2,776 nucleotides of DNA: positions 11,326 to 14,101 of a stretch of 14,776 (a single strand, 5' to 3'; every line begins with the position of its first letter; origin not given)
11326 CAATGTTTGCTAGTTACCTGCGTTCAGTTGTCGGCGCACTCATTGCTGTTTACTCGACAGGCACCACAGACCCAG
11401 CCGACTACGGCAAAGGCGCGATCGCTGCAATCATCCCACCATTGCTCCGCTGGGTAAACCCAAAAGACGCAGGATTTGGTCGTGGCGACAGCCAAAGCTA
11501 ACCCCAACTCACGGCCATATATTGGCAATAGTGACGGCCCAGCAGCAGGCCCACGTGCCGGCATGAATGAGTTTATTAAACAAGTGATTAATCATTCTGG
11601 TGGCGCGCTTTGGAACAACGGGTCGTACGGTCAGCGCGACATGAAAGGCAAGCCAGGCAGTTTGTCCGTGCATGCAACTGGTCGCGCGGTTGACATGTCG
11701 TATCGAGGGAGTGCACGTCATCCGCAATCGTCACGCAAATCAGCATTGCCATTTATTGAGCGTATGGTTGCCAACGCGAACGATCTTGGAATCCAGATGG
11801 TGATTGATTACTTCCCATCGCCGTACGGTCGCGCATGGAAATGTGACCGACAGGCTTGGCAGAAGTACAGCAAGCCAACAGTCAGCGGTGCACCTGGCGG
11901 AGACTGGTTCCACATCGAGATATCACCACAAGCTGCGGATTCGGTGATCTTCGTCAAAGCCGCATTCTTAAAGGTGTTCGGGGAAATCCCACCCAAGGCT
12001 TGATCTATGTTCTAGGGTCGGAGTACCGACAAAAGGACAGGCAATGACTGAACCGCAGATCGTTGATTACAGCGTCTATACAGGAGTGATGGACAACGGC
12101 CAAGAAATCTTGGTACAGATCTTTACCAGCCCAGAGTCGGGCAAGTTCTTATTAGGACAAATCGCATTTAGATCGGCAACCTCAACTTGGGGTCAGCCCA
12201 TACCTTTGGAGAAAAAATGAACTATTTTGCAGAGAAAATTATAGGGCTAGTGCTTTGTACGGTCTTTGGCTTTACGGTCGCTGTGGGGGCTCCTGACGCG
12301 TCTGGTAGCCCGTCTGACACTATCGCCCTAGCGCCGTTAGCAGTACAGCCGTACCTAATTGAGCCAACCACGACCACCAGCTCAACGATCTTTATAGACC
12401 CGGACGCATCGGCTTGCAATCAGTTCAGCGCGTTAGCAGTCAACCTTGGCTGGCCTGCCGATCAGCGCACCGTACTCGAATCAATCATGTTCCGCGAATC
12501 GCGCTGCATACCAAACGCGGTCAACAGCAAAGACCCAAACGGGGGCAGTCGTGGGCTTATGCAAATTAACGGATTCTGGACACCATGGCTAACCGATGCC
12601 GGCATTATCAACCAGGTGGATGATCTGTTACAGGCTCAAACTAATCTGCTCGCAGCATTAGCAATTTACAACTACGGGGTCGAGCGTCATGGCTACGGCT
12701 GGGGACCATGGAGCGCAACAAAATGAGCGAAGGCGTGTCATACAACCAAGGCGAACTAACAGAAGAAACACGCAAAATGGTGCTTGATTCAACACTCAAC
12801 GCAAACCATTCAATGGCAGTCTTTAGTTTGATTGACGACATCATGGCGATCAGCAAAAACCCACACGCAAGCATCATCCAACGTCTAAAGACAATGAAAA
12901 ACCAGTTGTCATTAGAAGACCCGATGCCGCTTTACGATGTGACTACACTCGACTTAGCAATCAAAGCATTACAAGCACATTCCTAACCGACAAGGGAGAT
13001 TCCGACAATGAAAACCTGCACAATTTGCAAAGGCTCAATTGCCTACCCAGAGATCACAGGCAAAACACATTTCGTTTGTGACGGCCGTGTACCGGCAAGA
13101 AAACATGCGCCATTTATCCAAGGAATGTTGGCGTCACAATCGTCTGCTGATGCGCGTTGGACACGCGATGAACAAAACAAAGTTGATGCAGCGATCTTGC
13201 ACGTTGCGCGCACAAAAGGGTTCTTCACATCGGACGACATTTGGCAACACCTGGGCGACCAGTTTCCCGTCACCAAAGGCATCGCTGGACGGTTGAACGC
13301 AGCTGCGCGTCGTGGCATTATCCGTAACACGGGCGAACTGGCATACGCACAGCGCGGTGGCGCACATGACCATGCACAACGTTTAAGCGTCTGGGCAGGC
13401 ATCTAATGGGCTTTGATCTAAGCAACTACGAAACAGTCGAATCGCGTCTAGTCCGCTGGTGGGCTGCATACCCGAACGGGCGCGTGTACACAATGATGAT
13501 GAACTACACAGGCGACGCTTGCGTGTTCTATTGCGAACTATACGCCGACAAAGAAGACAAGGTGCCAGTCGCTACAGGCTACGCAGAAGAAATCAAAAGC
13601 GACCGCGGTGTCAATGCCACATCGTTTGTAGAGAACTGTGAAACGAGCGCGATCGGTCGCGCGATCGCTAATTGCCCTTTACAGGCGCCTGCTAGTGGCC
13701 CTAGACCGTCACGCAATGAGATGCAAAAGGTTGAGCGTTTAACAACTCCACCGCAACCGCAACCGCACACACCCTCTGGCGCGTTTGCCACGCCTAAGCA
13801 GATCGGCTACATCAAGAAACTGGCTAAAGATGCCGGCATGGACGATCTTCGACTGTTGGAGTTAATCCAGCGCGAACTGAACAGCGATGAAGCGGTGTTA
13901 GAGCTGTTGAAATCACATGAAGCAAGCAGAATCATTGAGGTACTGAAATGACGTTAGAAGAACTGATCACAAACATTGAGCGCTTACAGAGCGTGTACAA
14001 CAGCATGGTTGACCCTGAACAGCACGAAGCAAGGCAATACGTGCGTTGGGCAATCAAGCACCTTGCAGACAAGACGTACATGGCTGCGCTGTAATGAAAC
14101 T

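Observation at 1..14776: The window is a complete, self-closing ~14.67-kb tailed-phage genome, close to the lower size limit for this virion type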

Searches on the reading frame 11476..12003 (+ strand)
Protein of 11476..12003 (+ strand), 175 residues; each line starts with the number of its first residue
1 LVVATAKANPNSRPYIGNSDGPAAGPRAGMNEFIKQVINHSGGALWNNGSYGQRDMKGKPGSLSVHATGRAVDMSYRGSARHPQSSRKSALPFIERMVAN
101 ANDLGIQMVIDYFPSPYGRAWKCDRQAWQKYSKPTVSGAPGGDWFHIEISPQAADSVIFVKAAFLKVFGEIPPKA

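Call 5: search_protein_families(library=pfam, proteins=[window:11476-12003:+], max_evalue=0.01)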
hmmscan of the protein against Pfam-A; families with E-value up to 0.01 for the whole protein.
window:11476-12003:+ (175 aa): 0 families

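Call 7: search_protein_families(library=phrogs, proteins=[window:11476-12003:+], max_evalue=0.01)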
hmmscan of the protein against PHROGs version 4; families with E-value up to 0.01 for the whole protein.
window:11476-12003:+ (175 aa): 0 families

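Call 49: search_protein_families(library=pfam, proteins=[window:11476-12003:+], max_evalue=5)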
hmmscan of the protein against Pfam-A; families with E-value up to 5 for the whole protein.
window:11476-12003:+ (175 aa): 2 families
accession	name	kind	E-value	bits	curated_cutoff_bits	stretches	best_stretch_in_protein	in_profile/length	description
PF13539.11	Peptidase_M15_4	-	0.074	14.1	25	1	59-105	3-52/70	D-alanyl-D-alanine carboxypeptidase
PF06904.17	Extensin-like_C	-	0.27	11.8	25.4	1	44-75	79-111/176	Extensin-like protein C-terminus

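Call 68: search_protein_families(library=ncbifam, proteins=[window:11476-12003:+], max_evalue=0.1)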
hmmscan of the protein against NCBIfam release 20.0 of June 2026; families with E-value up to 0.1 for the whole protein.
window:11476-12003:+ (175 aa): 0 families

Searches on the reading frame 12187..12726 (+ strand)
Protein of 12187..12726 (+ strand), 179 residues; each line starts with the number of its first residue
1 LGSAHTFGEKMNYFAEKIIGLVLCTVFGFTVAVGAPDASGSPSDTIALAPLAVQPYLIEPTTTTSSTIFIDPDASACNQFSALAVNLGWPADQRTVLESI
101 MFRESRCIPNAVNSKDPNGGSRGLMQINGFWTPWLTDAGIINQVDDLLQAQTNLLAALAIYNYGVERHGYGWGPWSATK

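Call 5: search_protein_families(library=pfam, proteins=[window:12187-12726:+], max_evalue=0.01)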
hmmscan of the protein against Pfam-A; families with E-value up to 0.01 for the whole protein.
window:12187-12726:+ (179 aa): 2 families
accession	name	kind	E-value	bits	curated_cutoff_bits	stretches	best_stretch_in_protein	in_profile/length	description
PF18896.5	SLT_3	-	4.1e-09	37.2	27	1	82-176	2-88/89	Lysozyme like domain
PF01464.25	SLT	-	1.4e-05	25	21.3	1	95-163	15-78/117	Transglycosylase SLT domain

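Call 7: search_protein_families(library=phrogs, proteins=[window:12187-12726:+], max_evalue=0.01)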
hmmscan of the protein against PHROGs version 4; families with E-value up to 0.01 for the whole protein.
window:12187-12726:+ (179 aa): 0 families

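Call 68: search_protein_families(library=ncbifam, proteins=[window:12187-12726:+], max_evalue=0.1)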
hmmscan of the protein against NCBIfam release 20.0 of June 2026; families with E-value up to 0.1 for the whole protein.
window:12187-12726:+ (179 aa): 1 family
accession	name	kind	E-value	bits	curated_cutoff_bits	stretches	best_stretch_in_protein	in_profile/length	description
NF011856.0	PRK15328.1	equivalog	0.0049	16.4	208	1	96-173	35-111/160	type III secretion system invasion protein IagB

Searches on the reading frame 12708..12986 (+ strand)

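Call 5: search_protein_families(library=pfam, proteins=[window:12708-12986:+], max_evalue=0.01)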
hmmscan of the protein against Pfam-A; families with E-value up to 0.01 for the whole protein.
window:12708-12986:+ (92 aa): 0 families

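Call 7: search_protein_families(library=phrogs, proteins=[window:12708-12986:+], max_evalue=0.01)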
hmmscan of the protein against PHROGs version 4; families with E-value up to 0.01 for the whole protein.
window:12708-12986:+ (92 aa): 1 family
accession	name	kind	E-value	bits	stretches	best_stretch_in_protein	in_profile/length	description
phrog_4744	-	unknown function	0.0059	17.4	1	55-78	5-28/51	-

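Call 49: search_protein_families(library=pfam, proteins=[window:12708-12986:+], max_evalue=5)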
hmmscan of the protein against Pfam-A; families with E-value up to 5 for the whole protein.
window:12708-12986:+ (92 aa): 2 families
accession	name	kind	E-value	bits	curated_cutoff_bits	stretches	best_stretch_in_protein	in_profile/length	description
PF02799.21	NMT_C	-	0.11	12.5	27.9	1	33-71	124-162/198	Myristoyl-CoA:protein N-myristoyltransferase, C-terminal domain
PF07057.17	TraI_C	-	0.12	12.6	27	1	14-63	93-141/154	DNA helicase TraI, C-terminal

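Call 68: search_protein_families(library=ncbifam, proteins=[window:12708-12986:+], max_evalue=0.1)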
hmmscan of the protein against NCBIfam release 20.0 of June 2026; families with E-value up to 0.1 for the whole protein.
window:12708-12986:+ (92 aa): 1 family
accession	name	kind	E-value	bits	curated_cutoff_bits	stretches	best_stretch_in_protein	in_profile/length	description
NF006205.0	PRK08329.1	equivalog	0.017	14.1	358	1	20-67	103-153/347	threonine synthase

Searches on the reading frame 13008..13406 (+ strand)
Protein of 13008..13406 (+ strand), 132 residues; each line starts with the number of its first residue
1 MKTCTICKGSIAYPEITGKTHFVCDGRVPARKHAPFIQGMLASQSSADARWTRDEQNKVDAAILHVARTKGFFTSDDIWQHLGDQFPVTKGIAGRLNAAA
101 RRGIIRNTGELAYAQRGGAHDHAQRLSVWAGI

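Call 5: search_protein_families(library=pfam, proteins=[window:13008-13406:+], max_evalue=0.01)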
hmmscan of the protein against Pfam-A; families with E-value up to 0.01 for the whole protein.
window:13008-13406:+ (132 aa): 0 families

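Call 7: search_protein_families(library=phrogs, proteins=[window:13008-13406:+], max_evalue=0.01)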
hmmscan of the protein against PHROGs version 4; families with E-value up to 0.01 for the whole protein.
window:13008-13406:+ (132 aa): 1 family
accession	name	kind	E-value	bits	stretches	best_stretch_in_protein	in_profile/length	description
phrog_27658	-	unknown function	3.4e-05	25.5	1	58-131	28-97/99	-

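Call 49: search_protein_families(library=pfam, proteins=[window:13008-13406:+], max_evalue=5)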
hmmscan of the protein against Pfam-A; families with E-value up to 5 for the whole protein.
window:13008-13406:+ (132 aa): 0 families

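Call 68: search_protein_families(library=ncbifam, proteins=[window:13008-13406:+], max_evalue=0.1)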
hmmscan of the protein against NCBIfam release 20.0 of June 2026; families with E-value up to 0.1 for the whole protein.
window:13008-13406:+ (132 aa): 1 family
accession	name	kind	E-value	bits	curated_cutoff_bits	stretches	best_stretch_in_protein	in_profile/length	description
NF010894.0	PRK14301.1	equivalog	0.041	12.9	548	0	66-102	77-113/373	chaperone protein DnaJ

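Call 84: search_solved_structures(query=window:13008-13406:+, max_evalue=10)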
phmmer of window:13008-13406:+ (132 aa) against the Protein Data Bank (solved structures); distinct sequences matched with E-value up to 10: 3.
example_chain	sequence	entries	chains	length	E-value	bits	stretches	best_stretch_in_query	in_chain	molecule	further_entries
2x26_A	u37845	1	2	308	0.26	14.7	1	22-72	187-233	PERIPLASMIC ALIPHATIC SULPHONATES-BINDING PROTEIN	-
1kxb_A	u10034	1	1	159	0.5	13.8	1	56-123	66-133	SINDBIS VIRUS CAPSID PROTEIN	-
1svp_A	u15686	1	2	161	0.52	13.8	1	56-123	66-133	SINDBIS VIRUS CAPSID PROTEIN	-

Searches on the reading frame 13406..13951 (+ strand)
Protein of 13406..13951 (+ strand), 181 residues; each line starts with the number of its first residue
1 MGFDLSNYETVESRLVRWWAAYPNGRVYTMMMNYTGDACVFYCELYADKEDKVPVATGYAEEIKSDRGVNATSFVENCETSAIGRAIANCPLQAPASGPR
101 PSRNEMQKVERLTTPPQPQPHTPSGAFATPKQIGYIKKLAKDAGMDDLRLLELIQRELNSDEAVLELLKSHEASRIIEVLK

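Call 5: search_protein_families(library=pfam, proteins=[window:13406-13951:+], max_evalue=0.01)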
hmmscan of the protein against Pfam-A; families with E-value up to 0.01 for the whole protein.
window:13406-13951:+ (181 aa): 0 families

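Call 7: search_protein_families(library=phrogs, proteins=[window:13406-13951:+], max_evalue=0.01)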
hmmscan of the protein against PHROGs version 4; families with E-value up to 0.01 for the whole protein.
window:13406-13951:+ (181 aa): 4 families
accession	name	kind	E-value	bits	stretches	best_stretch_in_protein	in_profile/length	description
phrog_11717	-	unknown function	7.5e-40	137.9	1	2-155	24-170/208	-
phrog_23738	-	unknown function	2.4e-14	54.4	1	6-88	8-94/198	-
phrog_286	-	unknown function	0.00059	20.9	1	106-181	58-139/186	-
phrog_987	-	unknown function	0.0078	17.5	0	128-181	2-46/66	-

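Call 49: search_protein_families(library=pfam, proteins=[window:13406-13951:+], max_evalue=5)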
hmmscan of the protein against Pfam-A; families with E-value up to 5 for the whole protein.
window:13406-13951:+ (181 aa): 2 families
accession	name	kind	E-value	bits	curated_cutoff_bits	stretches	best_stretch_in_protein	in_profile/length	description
PF06252.17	GemA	-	0.022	16.1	27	1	105-181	33-114/119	Bacteriophage Mu, GemA protein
PF20032.4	ADYC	-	0.1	13.1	27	1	6-87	14-97/176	ADYC domain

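Call 52: find_homologous_proteins(query=window:13406-13951:+)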
Query window:13406-13951:+ (181 aa): 7860 proteins with E <= 0.001 among 7968 candidates; the best 120 are listed.
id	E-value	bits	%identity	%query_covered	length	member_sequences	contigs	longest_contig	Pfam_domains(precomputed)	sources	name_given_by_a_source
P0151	1.4e-112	391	97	100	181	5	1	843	PF27148.1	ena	-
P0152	1.4e-112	391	97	100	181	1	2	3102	PF27148.1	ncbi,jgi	jgi:hypothetical protein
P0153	1.8e-111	388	96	100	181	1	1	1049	PF27148.1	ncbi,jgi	jgi:hypothetical protein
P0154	2.6e-111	387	96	100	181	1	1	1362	PF27148.1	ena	-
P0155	3.5e-111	387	96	100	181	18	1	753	PF27148.1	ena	-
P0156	8.6e-111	385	94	100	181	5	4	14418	PF27148.1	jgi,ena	-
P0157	9.4e-111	385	95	100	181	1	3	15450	PF27148.1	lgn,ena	-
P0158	1.3e-110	385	95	100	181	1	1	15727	PF27148.1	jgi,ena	-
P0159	2.4e-110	384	95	100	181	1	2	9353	PF27148.1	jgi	jgi:hypothetical protein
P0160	1.2e-109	382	96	100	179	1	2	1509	PF27148.1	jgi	-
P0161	2.4e-109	381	94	100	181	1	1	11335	PF27148.1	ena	-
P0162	1.4e-108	378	92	100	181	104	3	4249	PF27148.1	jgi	-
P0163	1.6e-108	378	94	100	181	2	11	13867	PF27148.1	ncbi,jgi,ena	jgi:hypothetical protein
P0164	1.7e-108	378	93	100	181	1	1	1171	PF27148.1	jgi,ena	-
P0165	3.2e-108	377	94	100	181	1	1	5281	PF27148.1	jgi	-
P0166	3.2e-108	377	94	100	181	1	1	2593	PF27148.1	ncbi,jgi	jgi:hypothetical protein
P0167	8.4e-108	376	93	100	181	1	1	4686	PF27148.1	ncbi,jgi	jgi:hypothetical protein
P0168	1.6e-107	375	93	100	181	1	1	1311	PF27148.1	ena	-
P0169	3.1e-107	374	93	100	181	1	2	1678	PF27148.1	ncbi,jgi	jgi:hypothetical protein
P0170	4.1e-107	373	91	100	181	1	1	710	PF27148.1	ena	-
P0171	5.9e-107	373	92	100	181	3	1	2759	PF27148.1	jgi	jgi:hypothetical protein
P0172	5.9e-107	373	92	100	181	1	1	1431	PF27148.1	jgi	jgi:hypothetical protein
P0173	8.2e-107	373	93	100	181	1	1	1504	PF27148.1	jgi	-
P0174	1.1e-106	372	91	100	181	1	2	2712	PF27148.1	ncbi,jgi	jgi:hypothetical protein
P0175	1.1e-106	372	93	100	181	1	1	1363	PF27148.1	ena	-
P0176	3.9e-106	370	91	100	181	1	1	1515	PF27148.1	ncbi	-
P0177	4.4e-106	370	91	100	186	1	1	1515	PF27148.1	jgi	jgi:hypothetical protein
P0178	5.5e-106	370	91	100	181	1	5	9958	PF27148.1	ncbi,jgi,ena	jgi:hypothetical protein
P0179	7.6e-106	369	91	100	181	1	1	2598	PF27148.1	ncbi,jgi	jgi:hypothetical protein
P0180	7.9e-106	369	93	100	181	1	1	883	PF27148.1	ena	-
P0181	9.2e-106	369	91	100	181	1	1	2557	PF27148.1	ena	-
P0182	1.1e-105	369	92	100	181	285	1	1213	PF27148.1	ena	-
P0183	1.4e-105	368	90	100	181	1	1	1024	PF27148.1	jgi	jgi:hypothetical protein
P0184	1.5e-105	368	91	100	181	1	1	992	PF27148.1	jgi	jgi:hypothetical protein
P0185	2.1e-105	368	92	100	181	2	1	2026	PF27148.1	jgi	jgi:hypothetical protein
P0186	2.5e-105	368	92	100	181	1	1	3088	PF27148.1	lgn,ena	-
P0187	3.3e-105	367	90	100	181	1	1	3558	PF27148.1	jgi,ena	-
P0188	3.4e-105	367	90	100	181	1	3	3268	PF27148.1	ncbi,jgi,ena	jgi:hypothetical protein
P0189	3.5e-105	367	91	100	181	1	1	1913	PF27148.1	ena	-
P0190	3.6e-105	367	91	100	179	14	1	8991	PF27148.1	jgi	jgi:hypothetical protein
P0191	3.8e-105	367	90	100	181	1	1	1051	PF27148.1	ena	-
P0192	6.3e-105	366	90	100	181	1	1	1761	PF27148.1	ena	-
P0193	6.5e-105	366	91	100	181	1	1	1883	PF27148.1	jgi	jgi:hypothetical protein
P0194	6.6e-105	366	91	100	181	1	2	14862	PF27148.1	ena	-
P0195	1.4e-104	365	90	100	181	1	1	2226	PF27148.1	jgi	jgi:hypothetical protein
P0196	1.5e-104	365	91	100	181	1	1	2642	PF27148.1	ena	-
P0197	1.7e-104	365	90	100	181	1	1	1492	PF27148.1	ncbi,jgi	jgi:hypothetical protein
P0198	1.7e-104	365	89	100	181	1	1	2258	PF27148.1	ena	-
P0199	1.7e-104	365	91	100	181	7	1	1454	PF27148.1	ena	-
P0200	2.1e-104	365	90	100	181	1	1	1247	PF27148.1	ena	-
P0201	2.3e-104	365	90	100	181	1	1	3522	PF27148.1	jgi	jgi:hypothetical protein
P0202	2.4e-104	364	90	100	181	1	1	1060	PF27148.1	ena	-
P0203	2.4e-104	364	90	100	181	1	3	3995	PF27148.1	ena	-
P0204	2.4e-104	364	91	100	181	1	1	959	PF27148.1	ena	-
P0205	2.6e-104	364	90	100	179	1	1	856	PF27148.1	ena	-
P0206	2.6e-104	364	90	100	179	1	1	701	PF27148.1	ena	-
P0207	3.3e-104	364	90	100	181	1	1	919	PF27148.1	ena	-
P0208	3.3e-104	364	91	100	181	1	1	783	PF27148.1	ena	-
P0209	3.3e-104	364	91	100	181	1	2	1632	PF27148.1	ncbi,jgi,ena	jgi:hypothetical protein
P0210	3.6e-104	364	90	100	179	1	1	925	PF27148.1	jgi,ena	-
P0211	3.9e-104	364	90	100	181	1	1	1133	PF27148.1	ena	-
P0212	4.6e-104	364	90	100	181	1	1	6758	PF27148.1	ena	-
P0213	4.6e-104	364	90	100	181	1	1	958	PF27148.1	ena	-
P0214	5.1e-104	363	90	100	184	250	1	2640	PF27148.1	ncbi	-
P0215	6.3e-104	363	90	100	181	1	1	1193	PF27148.1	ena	-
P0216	6.3e-104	363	90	100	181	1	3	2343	PF27148.1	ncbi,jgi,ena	jgi:hypothetical protein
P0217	6.3e-104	363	91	100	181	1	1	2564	PF27148.1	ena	-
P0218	6.8e-104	363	91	100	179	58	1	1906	PF27148.1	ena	-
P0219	8.7e-104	363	90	100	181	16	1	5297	PF27148.1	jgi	-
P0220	8.8e-104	363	90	100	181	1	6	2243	PF27148.1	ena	-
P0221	8.8e-104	363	91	100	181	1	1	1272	PF27148.1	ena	-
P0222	8.8e-104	363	90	100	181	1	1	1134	PF27148.1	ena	-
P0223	9.3e-104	363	90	100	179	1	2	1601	PF27148.1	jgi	jgi:hypothetical protein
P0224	1.0e-103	362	91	100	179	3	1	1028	PF27148.1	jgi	jgi:hypothetical protein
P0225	1.2e-103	362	90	100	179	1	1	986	PF27148.1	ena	-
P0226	1.2e-103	362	91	100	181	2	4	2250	PF27148.1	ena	-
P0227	1.3e-103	362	90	100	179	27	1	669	PF27148.1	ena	-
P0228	1.7e-103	362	90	100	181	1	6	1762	PF27148.1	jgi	jgi:hypothetical protein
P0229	1.7e-103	362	91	100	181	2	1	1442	PF27148.1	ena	-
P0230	1.7e-103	362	90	100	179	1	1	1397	PF27148.1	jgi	-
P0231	1.8e-103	362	91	100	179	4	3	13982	PF27148.1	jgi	jgi:hypothetical protein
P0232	1.8e-103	362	90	100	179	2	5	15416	PF27148.1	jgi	jgi:hypothetical protein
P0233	2.0e-103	362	90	100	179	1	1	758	PF27148.1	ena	-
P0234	2.3e-103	361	90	100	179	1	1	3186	PF27148.1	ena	-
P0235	2.3e-103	361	90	100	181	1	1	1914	PF27148.1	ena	-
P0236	2.3e-103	361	90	100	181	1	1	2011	PF27148.1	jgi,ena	jgi:hypothetical protein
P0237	2.6e-103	361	88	100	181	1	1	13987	PF27148.1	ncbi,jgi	jgi:hypothetical protein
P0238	3.0e-103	361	91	100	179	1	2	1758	PF27148.1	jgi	-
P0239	3.2e-103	361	90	100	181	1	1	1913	PF27148.1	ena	-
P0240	3.2e-103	361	90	100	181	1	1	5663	PF27148.1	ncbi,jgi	jgi:hypothetical protein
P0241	4.4e-103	360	89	100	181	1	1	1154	PF27148.1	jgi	-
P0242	4.5e-103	360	90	100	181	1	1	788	PF27148.1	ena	-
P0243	4.5e-103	360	90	100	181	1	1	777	PF27148.1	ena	-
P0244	4.5e-103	360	89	100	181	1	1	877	PF27148.1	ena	-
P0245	8.5e-103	359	91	100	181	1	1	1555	PF27148.1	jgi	-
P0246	8.6e-103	359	89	100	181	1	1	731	PF27148.1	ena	-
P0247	1.0e-102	359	88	100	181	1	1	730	PF27148.1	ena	-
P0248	1.2e-102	359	88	100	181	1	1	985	PF27148.1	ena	-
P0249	1.2e-102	359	88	100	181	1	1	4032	PF27148.1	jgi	-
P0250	1.3e-102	359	89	100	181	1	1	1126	PF27148.1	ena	-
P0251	2.3e-102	358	89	100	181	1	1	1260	PF27148.1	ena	-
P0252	2.5e-102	358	89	100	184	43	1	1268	PF27148.1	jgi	jgi:hypothetical protein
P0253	3.1e-102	358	90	100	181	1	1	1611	PF27148.1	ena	-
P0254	3.5e-102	357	90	100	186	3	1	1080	PF27148.1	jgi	jgi:hypothetical protein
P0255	6.6e-102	357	90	100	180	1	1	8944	PF27148.1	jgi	jgi:hypothetical protein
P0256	1.1e-101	356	90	100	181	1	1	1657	PF27148.1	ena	-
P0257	1.6e-101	355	88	100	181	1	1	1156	PF27148.1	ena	-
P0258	1.6e-101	355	89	100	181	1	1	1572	PF27148.1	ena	-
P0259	2.6e-101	355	90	100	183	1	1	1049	PF27148.1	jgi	-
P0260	1.4e-100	352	88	100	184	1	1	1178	PF27148.1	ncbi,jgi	jgi:hypothetical protein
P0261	1.6e-100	352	88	100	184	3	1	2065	PF27148.1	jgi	jgi:hypothetical protein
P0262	1.7e-100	352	88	100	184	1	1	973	PF27148.1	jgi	-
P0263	3.6e-100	351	87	100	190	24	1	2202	PF27148.1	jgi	jgi:hypothetical protein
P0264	4.2e-100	351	89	100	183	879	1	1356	PF27148.1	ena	-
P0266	8.3e-100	350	87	100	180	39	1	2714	PF27148.1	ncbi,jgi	jgi:hypothetical protein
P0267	2.4e-99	348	88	100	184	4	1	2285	PF27148.1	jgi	-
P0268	7.9e-99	347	88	100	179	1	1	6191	PF27148.1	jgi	jgi:hypothetical protein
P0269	2.8e-98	345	88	100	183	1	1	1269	PF27148.1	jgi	-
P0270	3.2e-98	345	87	100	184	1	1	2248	PF27148.1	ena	-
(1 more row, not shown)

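Call 68: search_protein_families(library=ncbifam, proteins=[window:13406-13951:+], max_evalue=0.1)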
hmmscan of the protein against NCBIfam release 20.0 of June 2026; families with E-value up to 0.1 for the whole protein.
window:13406-13951:+ (181 aa): 0 families

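Call 83: search_solved_structures(query=window:13406-13951:+, max_evalue=10)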
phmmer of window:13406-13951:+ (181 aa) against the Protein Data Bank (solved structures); distinct sequences matched with E-value up to 10: 7.
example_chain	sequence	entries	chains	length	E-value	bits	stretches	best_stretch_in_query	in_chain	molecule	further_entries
7uic_o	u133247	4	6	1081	0.17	14.9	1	81-163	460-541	Mediator of RNA polymerase II transcription subunit 15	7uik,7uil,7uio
9ijj_3K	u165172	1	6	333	0.45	13.5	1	98-163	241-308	Cilia- and flagella-associated protein 119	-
1zd8_A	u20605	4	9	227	0.48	13.4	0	141-173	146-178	GTP:AMP phosphotransferase mitochondrial | GTP:AMP phosphotransferase AK3, mitochondrial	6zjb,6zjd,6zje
2ak3_A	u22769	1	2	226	0.52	13.3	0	141-174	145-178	ADENYLATE KINASE ISOENZYME-3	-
2ar7_A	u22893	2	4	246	0.98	12.4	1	8-33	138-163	Adenylate kinase 4 | adenylate kinase 4, AK4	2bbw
5oqr_C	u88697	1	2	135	1.5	11.7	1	7-95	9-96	Condensin complex subunit 2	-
6egc_A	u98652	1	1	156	9.9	9.1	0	146-171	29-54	SC_2L4HC2_23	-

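Call 89: predict_structure(alignment_id=A2)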
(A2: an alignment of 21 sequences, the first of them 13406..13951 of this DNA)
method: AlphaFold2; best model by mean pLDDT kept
length: 181 residues; sequences in the alignment: 21
mean_pLDDT: 51.4   pTM: 0.35
mean pLDDT of the five models: 51.4, 45.6, 44.0, 43.9, 43.2
residues with pLDDT >= 90: 21; 70-90: 27; 50-70: 11; < 50: 122
segments of 3 or more residues with pLDDT < 50: 1-42, 45-51, 53-125
pLDDT, mean of each block of 10 residues (from residue 1): 31 44 42 38 46 45 39 34 34 30 27 31 53 87 92 88 72 89 93
secondary structure, 60 per line:
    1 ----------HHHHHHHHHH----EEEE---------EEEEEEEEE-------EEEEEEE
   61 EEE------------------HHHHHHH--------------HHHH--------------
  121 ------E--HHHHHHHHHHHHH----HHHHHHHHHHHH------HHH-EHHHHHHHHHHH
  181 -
elements in order: H11-20 E25-28 E38-46 E54-63 H82-88 H103-106 H130-142 H147-158 H170-180
